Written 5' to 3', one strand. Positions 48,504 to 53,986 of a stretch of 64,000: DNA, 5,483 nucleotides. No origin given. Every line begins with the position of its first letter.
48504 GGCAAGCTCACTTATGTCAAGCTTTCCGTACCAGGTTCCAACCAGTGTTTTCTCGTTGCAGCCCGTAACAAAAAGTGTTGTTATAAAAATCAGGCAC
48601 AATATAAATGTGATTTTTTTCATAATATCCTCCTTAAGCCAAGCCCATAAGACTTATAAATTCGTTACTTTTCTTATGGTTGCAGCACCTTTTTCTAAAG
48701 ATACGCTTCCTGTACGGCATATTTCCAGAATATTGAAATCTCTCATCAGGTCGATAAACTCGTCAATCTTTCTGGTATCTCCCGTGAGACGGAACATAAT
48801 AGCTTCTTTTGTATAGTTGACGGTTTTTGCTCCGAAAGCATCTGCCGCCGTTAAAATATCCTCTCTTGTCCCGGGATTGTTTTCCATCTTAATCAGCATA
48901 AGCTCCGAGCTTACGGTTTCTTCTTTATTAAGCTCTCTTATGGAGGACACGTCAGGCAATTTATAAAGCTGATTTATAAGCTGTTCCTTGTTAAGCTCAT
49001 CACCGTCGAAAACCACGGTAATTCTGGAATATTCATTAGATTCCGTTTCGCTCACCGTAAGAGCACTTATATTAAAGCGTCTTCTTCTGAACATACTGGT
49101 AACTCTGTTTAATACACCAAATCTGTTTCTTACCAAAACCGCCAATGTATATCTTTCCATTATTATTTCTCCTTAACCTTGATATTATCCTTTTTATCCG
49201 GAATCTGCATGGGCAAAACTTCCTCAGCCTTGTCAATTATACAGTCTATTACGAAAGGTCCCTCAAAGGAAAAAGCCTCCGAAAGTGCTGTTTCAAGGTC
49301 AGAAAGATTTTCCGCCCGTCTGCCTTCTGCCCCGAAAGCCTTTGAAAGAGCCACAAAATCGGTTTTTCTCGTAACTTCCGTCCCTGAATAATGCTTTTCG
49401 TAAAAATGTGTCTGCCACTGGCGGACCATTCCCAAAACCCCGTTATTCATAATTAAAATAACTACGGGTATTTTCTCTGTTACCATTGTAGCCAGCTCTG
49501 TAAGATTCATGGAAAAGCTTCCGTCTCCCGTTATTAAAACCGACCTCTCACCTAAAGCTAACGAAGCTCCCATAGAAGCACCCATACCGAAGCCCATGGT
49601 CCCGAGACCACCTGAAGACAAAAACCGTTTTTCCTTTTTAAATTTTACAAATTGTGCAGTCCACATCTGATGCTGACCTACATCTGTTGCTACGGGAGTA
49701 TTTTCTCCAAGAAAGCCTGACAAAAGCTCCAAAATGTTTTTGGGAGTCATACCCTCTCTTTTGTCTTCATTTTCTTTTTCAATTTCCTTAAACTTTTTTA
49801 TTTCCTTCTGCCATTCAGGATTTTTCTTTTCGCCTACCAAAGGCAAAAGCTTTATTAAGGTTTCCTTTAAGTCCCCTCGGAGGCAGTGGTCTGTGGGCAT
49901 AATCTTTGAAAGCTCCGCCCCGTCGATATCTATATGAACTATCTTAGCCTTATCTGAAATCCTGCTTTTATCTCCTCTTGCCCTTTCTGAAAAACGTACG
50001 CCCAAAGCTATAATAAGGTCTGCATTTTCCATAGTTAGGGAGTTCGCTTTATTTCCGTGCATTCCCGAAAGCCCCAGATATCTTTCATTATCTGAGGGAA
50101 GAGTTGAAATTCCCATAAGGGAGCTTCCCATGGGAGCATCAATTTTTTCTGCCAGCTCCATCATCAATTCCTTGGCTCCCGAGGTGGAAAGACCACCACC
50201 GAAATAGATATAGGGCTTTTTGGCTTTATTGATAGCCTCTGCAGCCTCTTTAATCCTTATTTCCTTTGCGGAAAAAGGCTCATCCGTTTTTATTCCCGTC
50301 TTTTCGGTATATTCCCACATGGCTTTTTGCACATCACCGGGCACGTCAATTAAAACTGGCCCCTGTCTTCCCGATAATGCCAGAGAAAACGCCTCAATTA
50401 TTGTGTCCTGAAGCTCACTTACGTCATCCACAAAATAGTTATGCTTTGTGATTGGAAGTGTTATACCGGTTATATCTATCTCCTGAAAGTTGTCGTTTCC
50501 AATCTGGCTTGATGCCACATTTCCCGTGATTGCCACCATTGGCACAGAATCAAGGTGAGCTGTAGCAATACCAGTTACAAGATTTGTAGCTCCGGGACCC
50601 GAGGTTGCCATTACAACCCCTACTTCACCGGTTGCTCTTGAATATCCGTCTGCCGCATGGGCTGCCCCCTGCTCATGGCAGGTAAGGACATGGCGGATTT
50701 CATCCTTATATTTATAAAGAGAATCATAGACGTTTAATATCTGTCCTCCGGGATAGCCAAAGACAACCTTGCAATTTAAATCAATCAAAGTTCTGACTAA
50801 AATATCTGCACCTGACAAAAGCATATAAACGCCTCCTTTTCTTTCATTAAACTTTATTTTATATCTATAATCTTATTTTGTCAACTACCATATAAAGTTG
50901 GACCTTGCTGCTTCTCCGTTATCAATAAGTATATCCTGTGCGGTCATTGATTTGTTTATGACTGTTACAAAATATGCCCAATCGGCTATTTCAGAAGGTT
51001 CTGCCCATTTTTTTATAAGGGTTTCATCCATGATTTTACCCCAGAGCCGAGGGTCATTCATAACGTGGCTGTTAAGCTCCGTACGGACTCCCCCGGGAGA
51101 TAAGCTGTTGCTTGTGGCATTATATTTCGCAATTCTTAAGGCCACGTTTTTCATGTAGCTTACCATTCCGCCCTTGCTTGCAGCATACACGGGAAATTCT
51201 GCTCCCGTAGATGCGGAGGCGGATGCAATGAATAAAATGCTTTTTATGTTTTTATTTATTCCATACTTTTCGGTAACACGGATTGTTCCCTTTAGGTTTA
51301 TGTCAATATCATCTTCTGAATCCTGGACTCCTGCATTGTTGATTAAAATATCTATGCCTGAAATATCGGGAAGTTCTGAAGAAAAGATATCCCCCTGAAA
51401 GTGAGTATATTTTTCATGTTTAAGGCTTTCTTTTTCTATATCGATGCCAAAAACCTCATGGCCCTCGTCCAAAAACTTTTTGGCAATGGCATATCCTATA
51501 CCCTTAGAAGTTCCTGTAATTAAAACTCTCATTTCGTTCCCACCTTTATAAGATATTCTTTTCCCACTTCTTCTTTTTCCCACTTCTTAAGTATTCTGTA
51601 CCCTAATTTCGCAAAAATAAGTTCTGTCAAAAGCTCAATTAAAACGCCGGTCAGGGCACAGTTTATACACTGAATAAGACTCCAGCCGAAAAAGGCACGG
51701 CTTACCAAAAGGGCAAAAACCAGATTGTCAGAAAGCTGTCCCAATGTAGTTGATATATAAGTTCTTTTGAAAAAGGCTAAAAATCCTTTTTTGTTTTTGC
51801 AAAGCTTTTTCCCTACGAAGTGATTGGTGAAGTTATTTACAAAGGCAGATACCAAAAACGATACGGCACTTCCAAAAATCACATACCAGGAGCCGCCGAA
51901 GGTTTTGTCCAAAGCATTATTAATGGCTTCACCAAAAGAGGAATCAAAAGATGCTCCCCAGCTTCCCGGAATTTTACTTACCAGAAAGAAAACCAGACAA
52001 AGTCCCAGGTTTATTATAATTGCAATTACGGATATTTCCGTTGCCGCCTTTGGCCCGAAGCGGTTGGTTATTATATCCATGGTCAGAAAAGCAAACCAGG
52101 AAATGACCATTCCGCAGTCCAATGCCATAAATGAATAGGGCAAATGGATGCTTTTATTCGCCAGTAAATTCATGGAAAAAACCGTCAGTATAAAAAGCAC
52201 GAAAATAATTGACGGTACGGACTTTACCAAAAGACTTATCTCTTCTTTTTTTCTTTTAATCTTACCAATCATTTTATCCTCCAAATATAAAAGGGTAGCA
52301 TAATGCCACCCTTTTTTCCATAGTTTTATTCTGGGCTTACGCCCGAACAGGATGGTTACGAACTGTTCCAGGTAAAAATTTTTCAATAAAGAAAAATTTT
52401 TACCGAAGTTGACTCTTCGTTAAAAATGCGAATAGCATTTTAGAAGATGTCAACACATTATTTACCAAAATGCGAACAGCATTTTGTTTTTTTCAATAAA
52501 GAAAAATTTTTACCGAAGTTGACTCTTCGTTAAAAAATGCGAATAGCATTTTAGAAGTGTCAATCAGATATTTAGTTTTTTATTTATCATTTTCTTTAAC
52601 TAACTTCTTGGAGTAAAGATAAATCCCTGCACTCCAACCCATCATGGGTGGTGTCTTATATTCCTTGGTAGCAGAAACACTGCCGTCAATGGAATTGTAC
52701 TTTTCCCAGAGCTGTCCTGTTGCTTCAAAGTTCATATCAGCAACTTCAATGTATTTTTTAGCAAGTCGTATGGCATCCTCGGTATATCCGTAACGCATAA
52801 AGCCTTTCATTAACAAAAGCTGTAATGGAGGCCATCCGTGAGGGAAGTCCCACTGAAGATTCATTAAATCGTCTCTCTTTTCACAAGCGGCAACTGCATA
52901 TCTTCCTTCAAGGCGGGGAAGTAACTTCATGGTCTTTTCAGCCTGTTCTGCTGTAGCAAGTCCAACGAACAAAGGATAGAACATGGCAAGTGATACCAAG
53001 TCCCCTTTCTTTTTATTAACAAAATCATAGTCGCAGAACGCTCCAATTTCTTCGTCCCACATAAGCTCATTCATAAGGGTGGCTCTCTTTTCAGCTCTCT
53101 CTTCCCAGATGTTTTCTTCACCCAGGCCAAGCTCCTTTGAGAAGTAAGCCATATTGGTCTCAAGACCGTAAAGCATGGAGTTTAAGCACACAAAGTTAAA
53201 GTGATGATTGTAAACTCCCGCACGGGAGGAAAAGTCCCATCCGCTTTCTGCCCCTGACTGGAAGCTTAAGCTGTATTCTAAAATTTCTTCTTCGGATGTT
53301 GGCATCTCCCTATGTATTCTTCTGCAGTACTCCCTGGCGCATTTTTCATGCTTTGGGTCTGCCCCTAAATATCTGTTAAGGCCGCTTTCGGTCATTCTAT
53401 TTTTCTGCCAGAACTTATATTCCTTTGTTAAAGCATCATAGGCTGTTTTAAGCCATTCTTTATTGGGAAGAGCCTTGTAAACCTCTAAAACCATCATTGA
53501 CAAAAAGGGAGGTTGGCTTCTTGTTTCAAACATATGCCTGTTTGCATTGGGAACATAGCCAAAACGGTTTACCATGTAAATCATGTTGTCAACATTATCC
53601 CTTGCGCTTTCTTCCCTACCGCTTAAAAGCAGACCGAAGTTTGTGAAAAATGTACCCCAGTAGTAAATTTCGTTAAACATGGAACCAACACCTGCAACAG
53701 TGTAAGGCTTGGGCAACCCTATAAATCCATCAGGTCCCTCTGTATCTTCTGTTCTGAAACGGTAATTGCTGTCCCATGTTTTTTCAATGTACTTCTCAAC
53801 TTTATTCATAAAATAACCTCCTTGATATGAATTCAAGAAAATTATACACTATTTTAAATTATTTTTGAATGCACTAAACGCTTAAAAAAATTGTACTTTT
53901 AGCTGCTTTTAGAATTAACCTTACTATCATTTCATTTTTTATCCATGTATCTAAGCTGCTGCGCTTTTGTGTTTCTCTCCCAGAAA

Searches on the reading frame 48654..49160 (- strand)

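Call 20: search_protein_families(library=pfam, proteins=[window:48654-49160:-], max_evalue=0.001)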
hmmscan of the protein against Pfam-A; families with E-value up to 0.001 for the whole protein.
window:48654-49160:- (168 aa): 5 families
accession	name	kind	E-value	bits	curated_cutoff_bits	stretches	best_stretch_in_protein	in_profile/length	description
PF10369.15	ALS_ss_C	-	2.4e-24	85.6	23.2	1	86-158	2-74/74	Small subunit of acetolactate synthase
PF22629.2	ACT_AHAS_ss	-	5.1e-21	75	27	1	6-72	1-66/67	AHAS small subunit-like ACT domain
PF13710.12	ACT_5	-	4.4e-16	58.9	27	1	14-73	3-61/62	ACT domain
PF01842.31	ACT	-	3.2e-11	43.2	27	1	4-69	1-65/66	ACT domain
PF13291.12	ACT_4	-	0.0001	23.4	27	1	5-74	8-78/80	ACT domain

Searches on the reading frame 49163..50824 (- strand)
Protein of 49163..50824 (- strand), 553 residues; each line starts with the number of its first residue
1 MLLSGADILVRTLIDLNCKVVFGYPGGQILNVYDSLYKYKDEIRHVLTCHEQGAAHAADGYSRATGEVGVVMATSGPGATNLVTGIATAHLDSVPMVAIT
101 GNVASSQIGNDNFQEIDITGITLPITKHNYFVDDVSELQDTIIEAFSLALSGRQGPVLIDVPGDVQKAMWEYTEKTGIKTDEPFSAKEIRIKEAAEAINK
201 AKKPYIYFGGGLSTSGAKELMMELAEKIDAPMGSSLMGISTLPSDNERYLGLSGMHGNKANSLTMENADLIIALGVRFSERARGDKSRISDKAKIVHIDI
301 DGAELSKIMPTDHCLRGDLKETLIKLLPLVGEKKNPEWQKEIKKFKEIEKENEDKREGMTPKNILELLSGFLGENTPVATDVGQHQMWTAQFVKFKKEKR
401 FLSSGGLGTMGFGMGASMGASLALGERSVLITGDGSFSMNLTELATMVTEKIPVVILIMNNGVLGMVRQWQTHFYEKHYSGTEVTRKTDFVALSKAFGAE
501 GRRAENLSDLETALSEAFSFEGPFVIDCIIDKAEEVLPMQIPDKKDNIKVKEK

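Call 20: search_protein_families(library=pfam, proteins=[window:49163-50824:-], max_evalue=0.001)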
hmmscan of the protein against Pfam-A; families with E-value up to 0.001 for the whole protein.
window:49163-50824:- (553 aa): 4 families
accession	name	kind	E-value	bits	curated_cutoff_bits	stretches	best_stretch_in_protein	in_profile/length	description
PF02775.26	TPP_enzyme_C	-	4.8e-51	173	21.9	1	381-528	1-151/151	Thiamine pyrophosphate enzyme, C-terminal TPP binding domain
PF02776.23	TPP_enzyme_N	-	2.4e-40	137.4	26.8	1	4-120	2-118/119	Thiamine pyrophosphate enzyme, N-terminal TPP binding domain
PF00205.28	TPP_enzyme_M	-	1.2e-39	135.6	30.4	1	191-326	1-137/137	Thiamine pyrophosphate enzyme, central domain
PF01855.24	POR_N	-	3.3e-05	24.2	27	0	14-159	4-151/231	Pyruvate flavodoxin/ferredoxin oxidoreductase, thiamine diP-bdg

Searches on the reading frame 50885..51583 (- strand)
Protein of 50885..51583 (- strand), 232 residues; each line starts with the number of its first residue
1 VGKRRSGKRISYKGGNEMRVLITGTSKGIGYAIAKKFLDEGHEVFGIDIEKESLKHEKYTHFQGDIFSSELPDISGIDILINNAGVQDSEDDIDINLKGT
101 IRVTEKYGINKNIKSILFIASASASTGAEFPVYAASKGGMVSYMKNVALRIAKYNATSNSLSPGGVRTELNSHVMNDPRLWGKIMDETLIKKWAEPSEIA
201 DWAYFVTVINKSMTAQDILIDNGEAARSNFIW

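Call 20: search_protein_families(library=pfam, proteins=[window:50885-51583:-], max_evalue=0.001)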
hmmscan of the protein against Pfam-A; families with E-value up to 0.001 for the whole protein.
window:50885-51583:- (232 aa): 3 families
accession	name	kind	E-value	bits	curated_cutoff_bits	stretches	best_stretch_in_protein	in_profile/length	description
PF00106.31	adh_short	-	5.7e-23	81.8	26.6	1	20-175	3-191/195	short chain dehydrogenase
PF13561.12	adh_short_C2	-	7.1e-23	81.9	27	1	75-223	70-234/236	Enoyl-(Acyl carrier protein) reductase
PF01370.27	Epimerase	-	1.4e-05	25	20.9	1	20-123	1-117/240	NAD dependent epimerase/dehydratase family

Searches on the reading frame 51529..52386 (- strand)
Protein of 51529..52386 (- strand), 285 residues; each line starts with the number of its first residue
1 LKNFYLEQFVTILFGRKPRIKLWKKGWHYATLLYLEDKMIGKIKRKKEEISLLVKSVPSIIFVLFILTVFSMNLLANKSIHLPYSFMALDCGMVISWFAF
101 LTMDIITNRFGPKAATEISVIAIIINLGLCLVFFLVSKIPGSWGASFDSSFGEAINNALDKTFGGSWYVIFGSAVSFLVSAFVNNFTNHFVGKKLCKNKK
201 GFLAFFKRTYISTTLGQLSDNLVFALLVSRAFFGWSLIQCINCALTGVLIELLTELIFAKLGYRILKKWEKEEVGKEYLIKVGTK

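Call 20: search_protein_families(library=pfam, proteins=[window:51529-52386:-], max_evalue=0.001)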
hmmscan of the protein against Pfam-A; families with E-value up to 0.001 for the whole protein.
window:51529-52386:- (285 aa): 1 family
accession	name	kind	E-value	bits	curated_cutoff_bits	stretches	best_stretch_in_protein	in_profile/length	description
PF02592.20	Vut_1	-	7.9e-23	81.9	27.2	1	90-263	1-150/152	Putative vitamin uptake transporter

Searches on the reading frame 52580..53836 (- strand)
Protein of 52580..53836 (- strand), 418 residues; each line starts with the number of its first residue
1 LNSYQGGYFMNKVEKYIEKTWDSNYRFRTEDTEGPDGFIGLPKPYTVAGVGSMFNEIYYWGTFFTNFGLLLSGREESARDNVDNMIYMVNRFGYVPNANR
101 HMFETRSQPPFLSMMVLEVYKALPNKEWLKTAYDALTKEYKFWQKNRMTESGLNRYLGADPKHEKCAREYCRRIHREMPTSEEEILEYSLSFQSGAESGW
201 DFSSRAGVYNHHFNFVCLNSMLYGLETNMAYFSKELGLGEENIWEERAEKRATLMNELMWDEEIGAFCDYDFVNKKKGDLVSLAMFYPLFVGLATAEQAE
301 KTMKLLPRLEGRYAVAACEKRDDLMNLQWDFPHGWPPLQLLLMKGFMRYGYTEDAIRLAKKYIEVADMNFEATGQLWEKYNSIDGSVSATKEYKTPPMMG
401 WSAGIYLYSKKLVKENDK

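Call 3: search_protein_families(library=pfam, proteins=[window:52580-53836:-], max_evalue=0.1)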
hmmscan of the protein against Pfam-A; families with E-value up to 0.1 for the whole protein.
window:52580-53836:- (418 aa): 3 families
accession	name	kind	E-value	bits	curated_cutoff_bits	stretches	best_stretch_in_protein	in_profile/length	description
PF01204.24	Trehalase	-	1.7e-80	271.8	21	1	12-408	83-506/512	Trehalase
PF22422.2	MGH1-like_GH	-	9.8e-33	114.6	27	1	74-393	20-353/356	Mannosylglycerate hydrolase MGH1-like glycoside hydrolase domain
PF03200.22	Glyco_hydro_63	-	0.0008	18.8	22.4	0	368-407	454-488/492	Glycosyl hydrolase family 63 C-terminal domain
